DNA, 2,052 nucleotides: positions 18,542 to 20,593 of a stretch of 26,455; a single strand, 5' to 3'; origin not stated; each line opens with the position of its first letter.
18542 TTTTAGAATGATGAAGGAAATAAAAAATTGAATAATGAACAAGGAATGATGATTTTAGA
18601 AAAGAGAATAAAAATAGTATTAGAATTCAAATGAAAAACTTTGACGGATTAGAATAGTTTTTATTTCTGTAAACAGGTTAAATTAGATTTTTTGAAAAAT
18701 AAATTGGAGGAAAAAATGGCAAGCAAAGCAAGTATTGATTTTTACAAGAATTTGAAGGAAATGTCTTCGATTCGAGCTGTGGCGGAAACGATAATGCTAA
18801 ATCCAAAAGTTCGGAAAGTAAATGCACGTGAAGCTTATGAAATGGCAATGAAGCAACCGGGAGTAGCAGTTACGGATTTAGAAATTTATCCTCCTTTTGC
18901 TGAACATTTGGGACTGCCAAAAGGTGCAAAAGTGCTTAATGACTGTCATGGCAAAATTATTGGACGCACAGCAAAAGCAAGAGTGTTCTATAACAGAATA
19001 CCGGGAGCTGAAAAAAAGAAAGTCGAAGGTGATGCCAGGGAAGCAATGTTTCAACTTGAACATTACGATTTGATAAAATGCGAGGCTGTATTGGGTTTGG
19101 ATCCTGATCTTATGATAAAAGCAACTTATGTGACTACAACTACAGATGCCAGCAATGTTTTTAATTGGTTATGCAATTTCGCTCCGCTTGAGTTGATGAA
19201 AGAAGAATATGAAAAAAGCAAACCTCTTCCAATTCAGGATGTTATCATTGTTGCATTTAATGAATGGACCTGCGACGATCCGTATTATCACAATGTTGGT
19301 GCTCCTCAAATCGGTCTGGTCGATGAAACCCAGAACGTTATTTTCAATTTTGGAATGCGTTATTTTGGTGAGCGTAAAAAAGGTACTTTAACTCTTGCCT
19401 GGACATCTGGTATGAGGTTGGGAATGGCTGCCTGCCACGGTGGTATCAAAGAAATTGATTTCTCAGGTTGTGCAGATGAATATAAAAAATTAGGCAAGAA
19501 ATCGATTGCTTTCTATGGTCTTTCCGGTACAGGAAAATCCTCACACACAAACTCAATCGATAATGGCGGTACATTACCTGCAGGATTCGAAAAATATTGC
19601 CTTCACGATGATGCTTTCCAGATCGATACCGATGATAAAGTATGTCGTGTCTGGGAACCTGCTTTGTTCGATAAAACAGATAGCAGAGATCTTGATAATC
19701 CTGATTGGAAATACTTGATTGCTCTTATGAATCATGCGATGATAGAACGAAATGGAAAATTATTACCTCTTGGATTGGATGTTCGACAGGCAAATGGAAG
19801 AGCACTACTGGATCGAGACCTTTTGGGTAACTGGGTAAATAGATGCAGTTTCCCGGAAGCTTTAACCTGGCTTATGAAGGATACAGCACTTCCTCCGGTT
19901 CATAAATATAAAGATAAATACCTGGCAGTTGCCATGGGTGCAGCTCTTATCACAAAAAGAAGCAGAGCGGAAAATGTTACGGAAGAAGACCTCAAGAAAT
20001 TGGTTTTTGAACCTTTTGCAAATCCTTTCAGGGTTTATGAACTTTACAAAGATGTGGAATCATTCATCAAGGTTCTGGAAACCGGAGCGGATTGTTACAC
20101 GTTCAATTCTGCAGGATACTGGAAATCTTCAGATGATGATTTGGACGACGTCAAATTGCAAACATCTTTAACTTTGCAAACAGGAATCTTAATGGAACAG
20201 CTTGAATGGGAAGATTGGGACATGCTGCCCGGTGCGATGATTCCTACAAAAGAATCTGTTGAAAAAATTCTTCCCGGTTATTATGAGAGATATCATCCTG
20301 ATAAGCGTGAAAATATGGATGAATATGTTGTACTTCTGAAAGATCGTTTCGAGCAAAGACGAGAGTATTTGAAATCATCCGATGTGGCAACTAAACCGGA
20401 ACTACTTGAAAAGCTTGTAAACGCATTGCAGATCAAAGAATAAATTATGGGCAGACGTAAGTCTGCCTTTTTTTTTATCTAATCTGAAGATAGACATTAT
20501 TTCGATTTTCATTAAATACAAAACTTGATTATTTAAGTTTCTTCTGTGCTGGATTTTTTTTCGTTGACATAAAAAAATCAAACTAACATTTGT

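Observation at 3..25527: Near-complete TCA cluster with citrate synthase, no ATP citrate lyase, linked to an H2-oxidising module: candidate H2-driven reversed (roTCA-type) cycle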

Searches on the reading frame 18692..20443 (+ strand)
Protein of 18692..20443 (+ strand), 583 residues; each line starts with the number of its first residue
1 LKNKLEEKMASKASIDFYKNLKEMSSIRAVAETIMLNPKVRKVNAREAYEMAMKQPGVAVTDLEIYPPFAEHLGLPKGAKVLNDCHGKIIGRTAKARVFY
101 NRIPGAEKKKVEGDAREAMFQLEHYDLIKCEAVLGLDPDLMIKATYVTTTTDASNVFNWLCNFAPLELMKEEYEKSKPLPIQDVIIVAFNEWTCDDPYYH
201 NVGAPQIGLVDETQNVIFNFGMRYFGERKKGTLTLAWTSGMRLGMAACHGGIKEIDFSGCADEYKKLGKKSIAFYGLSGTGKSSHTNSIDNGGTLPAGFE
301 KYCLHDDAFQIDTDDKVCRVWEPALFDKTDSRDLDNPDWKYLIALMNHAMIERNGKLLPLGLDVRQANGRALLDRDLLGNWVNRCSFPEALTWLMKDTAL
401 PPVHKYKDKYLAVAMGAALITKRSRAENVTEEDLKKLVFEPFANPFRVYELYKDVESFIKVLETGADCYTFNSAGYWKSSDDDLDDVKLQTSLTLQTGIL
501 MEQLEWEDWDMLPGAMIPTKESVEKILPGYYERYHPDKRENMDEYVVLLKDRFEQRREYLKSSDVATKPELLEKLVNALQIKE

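Call 4: search_protein_families(library=ncbifam, proteins=[window:18692-20443:+])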
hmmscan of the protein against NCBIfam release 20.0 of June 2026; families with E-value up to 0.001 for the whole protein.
window:18692-20443:+ (583 aa): 1 family
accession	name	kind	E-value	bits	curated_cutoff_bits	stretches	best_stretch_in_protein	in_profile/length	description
NF006821.0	PRK09344.1-3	subfamily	7.2e-22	77.7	369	1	108-562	74-509/525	phosphoenolpyruvate carboxykinase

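Call 8: search_protein_families(library=pfam, proteins=[window:18692-20443:+], max_evalue=0.001)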
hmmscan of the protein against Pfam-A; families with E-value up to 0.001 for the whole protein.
window:18692-20443:+ (583 aa): 1 family
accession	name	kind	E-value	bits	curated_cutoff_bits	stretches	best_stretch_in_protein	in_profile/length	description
PF01293.25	PEPCK_ATP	-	2.2e-08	33.7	26.5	1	108-285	68-226/465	Phosphoenolpyruvate carboxykinase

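Call 37: search_solved_structures(query=window:18692-20443:+, max_evalue=0.01, show_alignments=1)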
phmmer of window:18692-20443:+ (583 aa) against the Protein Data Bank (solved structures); distinct sequences matched with E-value up to 0.01: 0.

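Call 69: predict_structure(protein=window:18716-20443:+)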
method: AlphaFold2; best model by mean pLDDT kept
length: 575 residues; sequences in the alignment: 1
mean_pLDDT: 35.7   pTM: 0.22
mean pLDDT of the five models: 35.7, 29.7, 29.7, 25.6, 25.5
residues with pLDDT >= 90: 0; 70-90: 0; 50-70: 19; < 50: 556
segments of 3 or more residues with pLDDT < 50: 1-8, 17-20, 27-35, 37-41, 43-100, 112-575
pLDDT, mean of each block of 10 residues (from residue 1): 46 48 51 46 44 38 39 33 39 42 50 45 39 38 42 41 38 38 31 36 37 29 32 30 32 34 29 25 28 29 31 25 31 29 29 26 29 32 35 31 34 34 35 34 36 34 29 35 33 35 32 37 39 43 42 41 40 29
secondary structure, 60 per line:
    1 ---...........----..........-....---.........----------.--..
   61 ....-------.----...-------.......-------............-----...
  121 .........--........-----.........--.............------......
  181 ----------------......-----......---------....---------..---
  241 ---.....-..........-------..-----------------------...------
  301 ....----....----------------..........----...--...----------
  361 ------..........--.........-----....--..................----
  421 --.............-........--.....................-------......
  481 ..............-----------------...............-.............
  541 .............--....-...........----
elements in order: H4-14 H19-28 H30-33 H37-45 H59-64 E87-93 E101-106 H107-112 E118-129 E132-139 H145-153 H156-168 E175-180 E197-202 E208-213 E223-226 E244-248 H250-259 E301-304 E309-312 H329-338 E343-345 E348-350 H367-376 H379-387 H393-396 H399-416 H423-435 H437-444 H447-467 H475-494 H512-526 H528-553 H556-559 H561-571
